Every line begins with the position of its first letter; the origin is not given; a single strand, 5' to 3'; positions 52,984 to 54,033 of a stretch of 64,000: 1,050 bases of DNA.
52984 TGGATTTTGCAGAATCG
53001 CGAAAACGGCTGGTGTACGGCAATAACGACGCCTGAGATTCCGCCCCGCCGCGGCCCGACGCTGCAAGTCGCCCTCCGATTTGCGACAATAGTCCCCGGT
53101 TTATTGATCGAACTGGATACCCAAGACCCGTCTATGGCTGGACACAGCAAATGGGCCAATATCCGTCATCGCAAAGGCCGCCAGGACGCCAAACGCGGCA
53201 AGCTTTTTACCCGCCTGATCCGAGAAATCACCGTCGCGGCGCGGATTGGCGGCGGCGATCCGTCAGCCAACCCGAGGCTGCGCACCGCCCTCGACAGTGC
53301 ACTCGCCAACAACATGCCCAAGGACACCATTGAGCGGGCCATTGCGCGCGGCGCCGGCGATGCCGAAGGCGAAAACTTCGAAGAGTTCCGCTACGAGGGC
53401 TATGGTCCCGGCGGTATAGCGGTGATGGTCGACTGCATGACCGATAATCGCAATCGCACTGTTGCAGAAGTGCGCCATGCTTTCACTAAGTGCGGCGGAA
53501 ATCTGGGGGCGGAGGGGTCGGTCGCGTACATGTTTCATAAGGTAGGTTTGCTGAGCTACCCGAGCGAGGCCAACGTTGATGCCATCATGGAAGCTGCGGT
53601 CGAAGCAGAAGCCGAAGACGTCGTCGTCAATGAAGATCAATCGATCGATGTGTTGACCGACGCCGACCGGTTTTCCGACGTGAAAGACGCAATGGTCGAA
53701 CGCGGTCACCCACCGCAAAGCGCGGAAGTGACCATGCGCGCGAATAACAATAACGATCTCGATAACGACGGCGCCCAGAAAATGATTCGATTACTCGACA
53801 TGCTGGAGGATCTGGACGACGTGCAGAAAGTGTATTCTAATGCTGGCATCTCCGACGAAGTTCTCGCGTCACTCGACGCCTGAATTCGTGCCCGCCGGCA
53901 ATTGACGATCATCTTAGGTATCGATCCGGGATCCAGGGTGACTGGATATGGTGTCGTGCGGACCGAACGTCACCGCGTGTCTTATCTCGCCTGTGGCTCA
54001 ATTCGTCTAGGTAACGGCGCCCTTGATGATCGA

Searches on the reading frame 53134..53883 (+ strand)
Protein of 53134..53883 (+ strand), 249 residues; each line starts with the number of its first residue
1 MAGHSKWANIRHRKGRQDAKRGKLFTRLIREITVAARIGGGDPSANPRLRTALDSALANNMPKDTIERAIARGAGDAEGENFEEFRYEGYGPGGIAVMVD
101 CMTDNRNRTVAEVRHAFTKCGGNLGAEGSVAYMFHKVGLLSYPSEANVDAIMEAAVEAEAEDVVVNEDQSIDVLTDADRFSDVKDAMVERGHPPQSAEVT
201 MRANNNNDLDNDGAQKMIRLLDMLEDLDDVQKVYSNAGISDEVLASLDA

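Call 69: search_protein_families(library=pfam, proteins=[window:53134-53883:+], max_evalue=0.00001)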
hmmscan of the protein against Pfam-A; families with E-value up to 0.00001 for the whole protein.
window:53134-53883:+ (249 aa): 2 families
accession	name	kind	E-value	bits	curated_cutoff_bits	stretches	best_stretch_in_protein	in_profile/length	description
PF01709.26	Transcrip_reg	-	2.1e-57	193.7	27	1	82-237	1-160/160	TACO1/YebC second and third domain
PF20772.2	TACO1_YebC_N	-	9.5e-36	122.6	36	1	5-75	1-72/73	TACO1/YebC protein N-terminal domain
